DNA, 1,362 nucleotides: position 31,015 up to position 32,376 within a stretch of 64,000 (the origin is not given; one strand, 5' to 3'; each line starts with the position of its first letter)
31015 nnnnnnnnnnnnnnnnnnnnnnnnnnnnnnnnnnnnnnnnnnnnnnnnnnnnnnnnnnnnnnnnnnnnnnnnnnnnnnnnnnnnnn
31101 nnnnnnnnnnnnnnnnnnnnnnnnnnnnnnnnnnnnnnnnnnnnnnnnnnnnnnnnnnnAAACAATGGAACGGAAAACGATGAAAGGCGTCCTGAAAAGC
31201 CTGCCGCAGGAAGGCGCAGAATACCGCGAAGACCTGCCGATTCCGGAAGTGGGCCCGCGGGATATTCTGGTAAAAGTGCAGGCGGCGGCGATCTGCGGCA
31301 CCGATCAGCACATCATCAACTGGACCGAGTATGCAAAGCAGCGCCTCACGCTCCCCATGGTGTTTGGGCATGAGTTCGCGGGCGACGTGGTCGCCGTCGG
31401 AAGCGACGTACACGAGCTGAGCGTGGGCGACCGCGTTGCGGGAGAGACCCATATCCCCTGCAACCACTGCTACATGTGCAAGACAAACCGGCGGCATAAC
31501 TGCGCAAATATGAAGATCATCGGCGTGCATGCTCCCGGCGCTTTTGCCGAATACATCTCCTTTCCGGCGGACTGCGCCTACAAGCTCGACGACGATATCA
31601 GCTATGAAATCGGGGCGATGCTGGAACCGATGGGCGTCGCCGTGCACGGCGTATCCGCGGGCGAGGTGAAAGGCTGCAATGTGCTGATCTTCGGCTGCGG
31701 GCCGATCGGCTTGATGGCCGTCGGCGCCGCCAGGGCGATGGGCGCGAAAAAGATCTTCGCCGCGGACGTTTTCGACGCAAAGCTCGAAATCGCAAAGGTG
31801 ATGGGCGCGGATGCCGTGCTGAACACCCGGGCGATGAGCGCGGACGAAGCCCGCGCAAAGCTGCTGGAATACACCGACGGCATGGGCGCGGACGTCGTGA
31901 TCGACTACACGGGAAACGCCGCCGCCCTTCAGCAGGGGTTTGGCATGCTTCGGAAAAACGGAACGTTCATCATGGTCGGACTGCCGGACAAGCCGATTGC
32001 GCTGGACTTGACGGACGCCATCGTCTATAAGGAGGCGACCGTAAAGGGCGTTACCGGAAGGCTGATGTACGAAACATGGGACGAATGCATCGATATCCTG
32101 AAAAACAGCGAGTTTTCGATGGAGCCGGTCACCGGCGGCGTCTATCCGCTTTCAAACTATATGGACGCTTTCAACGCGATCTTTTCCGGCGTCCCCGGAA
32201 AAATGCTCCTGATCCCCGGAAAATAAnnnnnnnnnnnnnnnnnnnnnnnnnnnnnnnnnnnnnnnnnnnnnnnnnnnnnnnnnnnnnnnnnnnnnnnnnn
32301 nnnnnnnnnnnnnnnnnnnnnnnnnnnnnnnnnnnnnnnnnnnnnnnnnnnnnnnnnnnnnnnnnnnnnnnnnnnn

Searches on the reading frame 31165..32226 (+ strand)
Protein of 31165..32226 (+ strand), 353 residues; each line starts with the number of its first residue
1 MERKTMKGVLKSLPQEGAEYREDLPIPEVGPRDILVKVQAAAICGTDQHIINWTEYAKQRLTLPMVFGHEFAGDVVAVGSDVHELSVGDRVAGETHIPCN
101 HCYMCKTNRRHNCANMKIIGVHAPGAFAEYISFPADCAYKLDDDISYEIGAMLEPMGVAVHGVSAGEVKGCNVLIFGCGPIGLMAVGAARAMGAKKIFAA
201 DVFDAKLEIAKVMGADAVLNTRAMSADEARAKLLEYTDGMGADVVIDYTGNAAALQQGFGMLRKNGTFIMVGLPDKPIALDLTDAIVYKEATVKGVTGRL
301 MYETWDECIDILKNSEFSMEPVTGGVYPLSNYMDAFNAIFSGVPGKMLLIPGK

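Call 4: search_protein_families(library=pfam, proteins=[window:31165-32226:+])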
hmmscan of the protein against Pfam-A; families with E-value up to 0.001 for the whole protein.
window:31165-32226:+ (353 aa): 5 families
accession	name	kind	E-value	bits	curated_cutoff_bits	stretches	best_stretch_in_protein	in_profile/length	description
PF00107.32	ADH_zinc_N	-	2.3e-30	105.6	31.8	1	180-313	1-128/129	Zinc-binding dehydrogenase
PF08240.17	ADH_N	-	1.2e-29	103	23.5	1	30-143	1-104/104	Alcohol dehydrogenase GroES-like domain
PF16912.11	Glu_dehyd_C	-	2.4e-08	34.1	34.9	1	162-337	23-199/211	Glucose dehydrogenase C-terminus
PF13602.12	ADH_zinc_N_2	-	1.1e-06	30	27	1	213-342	1-126/134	Zinc-binding dehydrogenase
PF01262.27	AlaDh_PNT_C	-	0.00011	22.1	23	1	160-228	15-85/214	Alanine dehydrogenase/PNT, C-terminal domain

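Call 5: search_protein_families(library=ncbifam, proteins=[window:31165-32226:+])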
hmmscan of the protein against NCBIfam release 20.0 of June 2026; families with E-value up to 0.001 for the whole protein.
window:31165-32226:+ (353 aa): 25 families
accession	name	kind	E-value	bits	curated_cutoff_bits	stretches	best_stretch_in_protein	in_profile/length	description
NF003808.0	PRK05396.1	equivalog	2.4e-107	358.8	380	1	6-349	1-338/341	L-threonine 3-dehydrogenase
TIGR00692.1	tdh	equivalog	1.8e-104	349.4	458.35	1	11-350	4-339/340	L-threonine 3-dehydrogenase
NF041097.1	keto_inos_dh_IolM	equivalog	1.6e-67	227.9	450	1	22-342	43-380/389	scyllo-inosose 3-dehydrogenase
NF007375.0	PRK09880.1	equivalog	3e-48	164.3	469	1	32-337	28-328/344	L-idonate 5-dehydrogenase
NF007489.0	PRK10083.1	equivalog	9.5e-47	159.6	376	1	23-322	16-306/339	Zn-dependent oxidoreductase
NF007642.0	PRK10309.1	equivalog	1.8e-44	152.4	550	1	17-349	10-344/347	galactitol-1-phosphate 5-dehydrogenase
TIGR03366.1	HpnZ_proposed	hypoth_equivalog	6.9e-38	130.6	328.1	1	31-330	5-313/315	putative phosphonate catabolism associated alcohol dehydrogenase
TIGR03451.1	mycoS_dep_FDH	equivalog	2.2e-36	125.4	512.9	1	15-288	11-292/358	S-(hydroxymethyl)mycothiol dehydrogenase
NF010344.0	PRK13771.1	subfamily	4.3e-36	124.6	349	1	7-336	2-317/334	putative alcohol dehydrogenase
NF006940.0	PRK09422.1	equivalog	1e-32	113.4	344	1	26-286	19-274/338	alcohol dehydrogenase AdhP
TIGR03201.1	dearomat_had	equivalog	7.9e-31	107.4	338.65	1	20-339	12-336/349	6-hydroxycyclohex-1-ene-1-carbonyl-CoA dehydrogenase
TIGR03989.1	Rxyl_3153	subfamily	5.4e-30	104.9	440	2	107-275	121-290/370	NDMA-dependent alcohol dehydrogenase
NF041172.1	AcrlCoa_red_Thmprot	equivalog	1.1e-27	96.9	500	1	6-341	1-323/334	acryloyl-CoA reductase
NF047908.1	AldhRedAhr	equivalog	6.7e-27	94.2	470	1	26-339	23-322/335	NADPH-dependent aldehyde reductase Ahr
TIGR02818.1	adh_III_F_hyde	equivalog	2.5e-23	82.7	543.95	2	126-342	139-359/368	S-(hydroxymethyl)glutathione dehydrogenase/class III alcohol dehydrogenase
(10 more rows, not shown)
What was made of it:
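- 31165..32226 (+): Zn-dependent dehydrogenase ADH1, resembling threonine 3-dehydrogenase. NF003808 scores 359 bits against a 380 cut-off (call 5).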

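Call 35: search_solved_structures(query=window:31165-32226:+, max_evalue=1e-30)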
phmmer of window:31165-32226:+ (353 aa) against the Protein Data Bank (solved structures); distinct sequences matched with E-value up to 1e-30: 27.
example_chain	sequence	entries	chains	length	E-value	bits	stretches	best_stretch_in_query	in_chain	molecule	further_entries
3gfb_A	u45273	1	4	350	9.6e-78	265.1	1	5-353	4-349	L-threonine 3-dehydrogenase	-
2d8a_A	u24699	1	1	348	2.2e-76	260.6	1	5-349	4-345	Probable L-threonine 3-dehydrogenase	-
2dfv_A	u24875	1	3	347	2.5e-76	260.4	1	6-349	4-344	Probable L-threonine 3-dehydrogenase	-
2dq4_A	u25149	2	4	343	4.3e-74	253.1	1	7-351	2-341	L-threonine 3-dehydrogenase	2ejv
5kia_A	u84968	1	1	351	4.9e-70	239.7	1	26-349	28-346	L-threonine 3-dehydrogenase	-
1pl6_A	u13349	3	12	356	2.9e-50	174.7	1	21-349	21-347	Sorbitol dehydrogenase | human sorbitol dehydrogenase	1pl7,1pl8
3qe3_A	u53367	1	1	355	5.3e-49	170.6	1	21-347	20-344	Sorbitol dehydrogenase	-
7y9p_A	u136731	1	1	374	2.2e-46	161.9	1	25-295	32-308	Xylitol dehydrogenase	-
1e3j_A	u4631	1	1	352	5.8e-45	157.3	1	22-338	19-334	NADP(H)-DEPENDENT KETOSE REDUCTASE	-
4ej6_A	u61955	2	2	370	1.7e-44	155.7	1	22-293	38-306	Putative zinc-binding dehydrogenase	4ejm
5vm2_A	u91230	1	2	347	2.2e-41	145.5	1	22-337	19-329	Alcohol dehydrogenase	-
4ilk_A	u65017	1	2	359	3e-40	141.8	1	6-315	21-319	Starvation sensing protein rspB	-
3m6i_A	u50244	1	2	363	4.2e-39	138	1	31-339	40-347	L-arabinitol 4-dehydrogenase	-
6ie0_A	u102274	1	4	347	4.1e-38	134.8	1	23-324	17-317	(R,R)-butanediol dehydrogenase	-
1vj0_A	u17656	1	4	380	1.3e-36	129.8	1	24-296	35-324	alcohol dehydrogenase, zinc-containing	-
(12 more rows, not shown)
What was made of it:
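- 31165..32226 (+): PDB 3gfb matches at E=9.6e-78 (call 35).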

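Call 57: find_homologous_proteins(query=window:31165-32226:+, max_evalue=1e-60)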
Query window:31165-32226:+ (353 aa): 3784 proteins with E <= 1e-60 among 8000 candidates; the best 120 are listed.
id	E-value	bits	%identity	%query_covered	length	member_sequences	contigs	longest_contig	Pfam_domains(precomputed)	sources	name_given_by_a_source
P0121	2.5e-237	805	100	100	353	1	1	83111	PF00107.33,PF16912.12,PF13602.13,PF08240.18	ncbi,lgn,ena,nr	ncbi:MAG: alcohol dehydrogenase catalytic domain-containing protein [Clostridiales bacterium]|nr:alc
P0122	1.8e-167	575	71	99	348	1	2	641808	PF00107.33,PF16912.12,PF13602.13,PF08240.18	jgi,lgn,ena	-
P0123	3.7e-156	538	66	99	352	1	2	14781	PF00107.33,PF16912.12,PF13602.13,PF08240.18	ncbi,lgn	-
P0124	7.3e-156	537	68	99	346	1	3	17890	PF00107.33,PF16912.12,PF13602.13,PF08240.18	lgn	-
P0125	2.0e-155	535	66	99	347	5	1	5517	PF00107.33,PF16912.12,PF13602.13,PF08240.18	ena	-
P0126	5.8e-154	531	66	99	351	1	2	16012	PF00107.33,PF16912.12,PF13602.13,PF08240.18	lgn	-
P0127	7.4e-154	530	67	98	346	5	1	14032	PF00107.33,PF16912.12,PF13602.13,PF08240.18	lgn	-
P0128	4.8e-153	528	67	99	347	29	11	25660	PF00107.33,PF16912.12,PF13602.13,PF08240.18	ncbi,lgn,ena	-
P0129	1.5e-152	526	66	99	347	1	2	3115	PF00107.33,PF16912.12,PF13602.13,PF08240.18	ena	-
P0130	6.1e-152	524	65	99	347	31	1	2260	PF00107.33,PF16912.12,PF13602.13,PF08240.18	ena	-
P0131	8.9e-152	523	65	98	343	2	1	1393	PF00107.33,PF16912.12,PF13602.13,PF08240.18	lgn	-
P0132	1.1e-151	523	66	99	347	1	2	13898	PF00107.33,PF16912.12,PF13602.13,PF08240.18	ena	-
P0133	1.3e-151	523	65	99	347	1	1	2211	PF00107.33,PF16912.12,PF13602.13,PF08240.18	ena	-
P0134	3.3e-151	522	65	98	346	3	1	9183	PF00107.33,PF16912.12,PF13602.13,PF08240.18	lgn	-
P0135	4.0e-151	521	64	98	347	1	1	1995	PF00107.33,PF16912.12,PF13602.13,PF08240.18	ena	-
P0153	2.8e-145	502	63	98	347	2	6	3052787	PF00107.33,PF16912.12,PF13602.13,PF08240.18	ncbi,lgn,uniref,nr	ncbi:L-threonine 3-dehydrogenase [Desulfotomaculum nigrificans]|uniref:L-threonine 3-dehydrogenase n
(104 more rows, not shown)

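Call 58: find_encoding_contigs(protein=P0122, flank=8000, max_places=2)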
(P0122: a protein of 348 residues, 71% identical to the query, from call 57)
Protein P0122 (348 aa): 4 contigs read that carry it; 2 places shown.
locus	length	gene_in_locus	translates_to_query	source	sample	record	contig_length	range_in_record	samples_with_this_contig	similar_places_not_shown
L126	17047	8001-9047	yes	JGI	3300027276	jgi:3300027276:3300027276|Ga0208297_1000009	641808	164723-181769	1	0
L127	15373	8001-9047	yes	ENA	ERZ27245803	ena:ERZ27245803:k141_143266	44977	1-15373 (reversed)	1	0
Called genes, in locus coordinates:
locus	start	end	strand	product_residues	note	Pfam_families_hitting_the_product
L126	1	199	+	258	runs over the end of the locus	PF00142:Fer4_NifH (weak), PF01656:CbiA, PF06564:CBP_BcsQ, PF09140:MipZ, PF10609:ParA, PF13614:AAA_31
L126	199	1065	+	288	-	PF02195:ParB_N, PF17762:HTH_ParB, PF23552:ParB_C (weak)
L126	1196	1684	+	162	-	-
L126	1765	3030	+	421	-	PF02403:Seryl_tRNA_N, PF00587:tRNA-synt_2b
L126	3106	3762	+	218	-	PF01966:HD (weak)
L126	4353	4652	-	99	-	-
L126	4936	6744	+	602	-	PF06506:PrpR_N, PF00158:Sigma54_activat, PF14532:Sigma54_activ_2 (weak), PF25601:AAA_lid_14, PF02954:HTH_8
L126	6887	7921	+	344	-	PF04166:PdxA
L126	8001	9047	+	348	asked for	PF08240:ADH_N, PF16912:Glu_dehyd_C, PF00107:ADH_zinc_N, PF13602:ADH_zinc_N_2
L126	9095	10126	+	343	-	PF08240:ADH_N, PF16912:Glu_dehyd_C, PF00107:ADH_zinc_N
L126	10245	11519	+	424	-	PF07005:SBD_N, PF17042:NBD_C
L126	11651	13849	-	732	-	PF12733:Cadherin-like, PF07833:Cu_amine_oxidN1 (faint), PF12733:Cadherin-like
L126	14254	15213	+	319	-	PF17032:Zn_ribbon_15 (faint), PF12773:DZR, PF13240:Zn_Ribbon_1 (weak), PF13248:Zn_ribbon_3, PF18912:DZR_2 (weak), PF24463:DUF7577 (faint), PF13240:Zn_Ribbon_1 (weak)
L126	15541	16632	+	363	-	PF00395:SLH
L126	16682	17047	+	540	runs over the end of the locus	PF00395:SLH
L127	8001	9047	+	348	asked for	PF08240:ADH_N, PF16912:Glu_dehyd_C, PF00107:ADH_zinc_N, PF13602:ADH_zinc_N_2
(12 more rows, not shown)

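Call 59: find_encoding_contigs(protein=P0124, flank=8000, max_places=2)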
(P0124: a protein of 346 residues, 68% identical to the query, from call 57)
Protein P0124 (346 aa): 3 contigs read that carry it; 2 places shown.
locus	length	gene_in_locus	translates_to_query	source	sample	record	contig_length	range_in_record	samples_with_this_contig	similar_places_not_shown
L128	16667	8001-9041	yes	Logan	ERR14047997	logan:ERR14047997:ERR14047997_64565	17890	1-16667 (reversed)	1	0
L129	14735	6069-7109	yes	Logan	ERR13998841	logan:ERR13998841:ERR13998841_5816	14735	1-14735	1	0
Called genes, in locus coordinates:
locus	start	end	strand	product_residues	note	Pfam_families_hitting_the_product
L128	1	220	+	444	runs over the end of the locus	PF00890:FAD_binding_2, PF01266:DAO (weak), PF07992:Pyr_redox_2 (faint)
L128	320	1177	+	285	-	PF02749:QRPTase_N, PF01729:QRPTase_C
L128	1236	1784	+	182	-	PF08279:HTH_11, PF02829:3H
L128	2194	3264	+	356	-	PF04166:PdxA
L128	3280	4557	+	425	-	PF07005:SBD_N, PF17042:NBD_C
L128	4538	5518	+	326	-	PF04199:Cyclase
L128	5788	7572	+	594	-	PF06506:PrpR_N, PF00158:Sigma54_activat (weak), PF14532:Sigma54_activ_2 (weak), PF25601:AAA_lid_14, PF02954:HTH_8 (weak)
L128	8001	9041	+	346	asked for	PF08240:ADH_N, PF16912:Glu_dehyd_C, PF00107:ADH_zinc_N, PF13602:ADH_zinc_N_2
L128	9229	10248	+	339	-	PF08240:ADH_N, PF16912:Glu_dehyd_C, PF00107:ADH_zinc_N, PF13602:ADH_zinc_N_2 (weak)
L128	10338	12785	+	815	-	PF00005:ABC_tran, PF13304:AAA_21 (faint), PF00005:ABC_tran, PF02653:BPD_transp_2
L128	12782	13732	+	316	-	PF02653:BPD_transp_2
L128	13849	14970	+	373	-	PF13407:Peripla_BP_4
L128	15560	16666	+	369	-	?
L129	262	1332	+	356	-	PF04166:PdxA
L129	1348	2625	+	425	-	PF07005:SBD_N, PF17042:NBD_C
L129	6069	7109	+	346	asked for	PF08240:ADH_N, PF16912:Glu_dehyd_C, PF00107:ADH_zinc_N, PF13602:ADH_zinc_N_2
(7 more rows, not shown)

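Call 62: search_protein_families(library=ncbifam, proteins=[L126:6887-7921:+, L126:10245-11519:+, L126:9095-10126:+, L128:4538-5518:+], max_evalue=1e-10)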
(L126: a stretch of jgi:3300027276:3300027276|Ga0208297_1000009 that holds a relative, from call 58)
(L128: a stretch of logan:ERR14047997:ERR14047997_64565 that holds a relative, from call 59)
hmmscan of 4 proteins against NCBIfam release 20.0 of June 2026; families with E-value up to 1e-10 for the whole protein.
L126:6887-7921:+ (344 aa): 7 families
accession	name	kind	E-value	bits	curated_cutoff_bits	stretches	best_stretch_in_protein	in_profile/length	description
NF002992.0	PRK03743.1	equivalog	2.3e-115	385.4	470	1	2-338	4-329/333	4-hydroxythreonine-4-phosphate dehydrogenase PdxA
NF002891.0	PRK03371.1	equivalog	2.4e-104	349.1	583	1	3-336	3-325/326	D-threonate 4-phosphate dehydrogenase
TIGR00557.1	pdxA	equivalog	5.5e-97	325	290.35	1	5-337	2-320/320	4-hydroxythreonine-4-phosphate dehydrogenase PdxA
NF003699.0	PRK05312.1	equivalog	6.6e-79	265.7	378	1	4-340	6-336/340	4-hydroxythreonine-4-phosphate dehydrogenase PdxA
NF002744.0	PRK02746.1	equivalog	3.8e-71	240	425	1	4-339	11-342/346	4-hydroxythreonine-4-phosphate dehydrogenase PdxA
NF002520.0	PRK01909.1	equivalog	2.4e-65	221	476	1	4-340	7-326/329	4-hydroxythreonine-4-phosphate dehydrogenase PdxA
NF003040.0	PRK03946.1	equivalog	2.5e-49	168.4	376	1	5-338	4-305/307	4-hydroxythreonine-4-phosphate dehydrogenase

L126:10245-11519:+ (424 aa): 2 families
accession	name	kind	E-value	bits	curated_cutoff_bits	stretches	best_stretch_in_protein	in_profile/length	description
NF047819.1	ThrnKinDtnkGamma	equivalog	1.2e-60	205.6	450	1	3-415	2-412/422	D-threonate kinase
NF043035.1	OxoTetrKin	equivalog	2.1e-36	125.7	350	1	4-410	2-411/418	3-oxo-tetronate kinase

L126:9095-10126:+ (343 aa): 19 families
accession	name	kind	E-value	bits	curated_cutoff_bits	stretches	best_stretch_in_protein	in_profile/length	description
NF003808.0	PRK05396.1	equivalog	3.4e-60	203.7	380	1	14-332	12-333/341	L-threonine 3-dehydrogenase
TIGR00692.1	tdh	equivalog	5.5e-59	199.9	458.35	1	13-329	9-330/340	L-threonine 3-dehydrogenase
NF041097.1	keto_inos_dh_IolM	equivalog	1.4e-55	188.5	450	1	5-337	30-387/389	scyllo-inosose 3-dehydrogenase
NF007489.0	PRK10083.1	equivalog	7.2e-53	179.7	376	1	4-339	1-335/339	Zn-dependent oxidoreductase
TIGR03989.1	Rxyl_3153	subfamily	1.4e-42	146.3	440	2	5-108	3-107/370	NDMA-dependent alcohol dehydrogenase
NF007375.0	PRK09880.1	equivalog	1.2e-41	142.6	469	1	3-332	4-335/344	L-idonate 5-dehydrogenase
NF010344.0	PRK13771.1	subfamily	2.5e-40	138.4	349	1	4-339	1-331/334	putative alcohol dehydrogenase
NF041172.1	AcrlCoa_red_Thmprot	equivalog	1.7e-33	115.9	500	1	4-339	1-332/334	acryloyl-CoA reductase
TIGR02818.1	adh_III_F_hyde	equivalog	3.9e-33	115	543.95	2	7-108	8-107/368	S-(hydroxymethyl)glutathione dehydrogenase/class III alcohol dehydrogenase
NF007642.0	PRK10309.1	equivalog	5.4e-33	114.6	550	1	4-271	1-268/347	galactitol-1-phosphate 5-dehydrogenase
TIGR03366.1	HpnZ_proposed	hypoth_equivalog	1.8e-32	112.8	328.1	1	25-302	3-294/315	putative phosphonate catabolism associated alcohol dehydrogenase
NF006940.0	PRK09422.1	equivalog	5.6e-32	111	344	1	4-306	1-303/338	alcohol dehydrogenase AdhP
NF047908.1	AldhRedAhr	equivalog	3e-29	102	470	1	3-328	3-323/335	NADPH-dependent aldehyde reductase Ahr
TIGR03451.1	mycoS_dep_FDH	equivalog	5.1e-28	97.9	512.9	1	14-268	13-281/358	S-(hydroxymethyl)mycothiol dehydrogenase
TIGR02822.1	adh_fam_2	subfamily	1.1e-25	90.4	283.5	1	15-328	15-318/329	zinc-binding alcohol dehydrogenase family protein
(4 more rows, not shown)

L128:4538-5518:+ (326 aa): 0 families

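Call 75: find_encoding_contigs(protein=P0153, flank=7000, max_places=1)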
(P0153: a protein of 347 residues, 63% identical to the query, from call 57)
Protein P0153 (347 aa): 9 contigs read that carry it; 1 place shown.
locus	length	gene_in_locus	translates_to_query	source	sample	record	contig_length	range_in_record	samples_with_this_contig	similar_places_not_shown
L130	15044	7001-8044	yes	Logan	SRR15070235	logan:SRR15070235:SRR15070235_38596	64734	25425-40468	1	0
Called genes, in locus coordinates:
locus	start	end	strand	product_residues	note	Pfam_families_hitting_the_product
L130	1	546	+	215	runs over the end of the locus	PF01081:Aldolase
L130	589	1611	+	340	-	PF00294:PfkB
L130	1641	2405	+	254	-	PF10370:Rv2993c-like_N, PF01557:FAA_hydrolase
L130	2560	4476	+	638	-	PF06506:PrpR_N, PF00989:PAS (weak), PF00158:Sigma54_activat, PF14532:Sigma54_activ_2, PF07724:AAA_2, PF07728:AAA_5, PF25601:AAA_lid_14, PF02954:HTH_8, +3 more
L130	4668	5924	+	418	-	PF07005:SBD_N, PF17042:NBD_C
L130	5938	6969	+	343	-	PF04166:PdxA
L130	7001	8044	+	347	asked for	PF08240:ADH_N, PF16912:Glu_dehyd_C, PF00107:ADH_zinc_N, PF13602:ADH_zinc_N_2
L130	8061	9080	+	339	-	PF08240:ADH_N, PF16912:Glu_dehyd_C, PF00107:ADH_zinc_N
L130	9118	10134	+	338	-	PF03480:DctP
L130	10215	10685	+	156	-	PF04290:DctQ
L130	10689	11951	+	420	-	PF06808:DctM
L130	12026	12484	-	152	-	PF04284:DUF441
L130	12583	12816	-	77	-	-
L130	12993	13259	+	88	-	-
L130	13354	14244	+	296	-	PF02899:Phage_int_SAM_1, PF13495:Phage_int_SAM_4, PF00589:Phage_integrase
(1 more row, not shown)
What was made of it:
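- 31165..32226 (+): Orthologs at 63-71% identity sit in the same module elsewhere (calls 57, 58, 59, 75).
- One such locus, of the Desulfotomaculum nigrificans type, also has a TRAP transporter (call 75).
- Tried and rejected: The TRAP transporter belongs to the module in the D. nigrificans-type locus (call 75).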
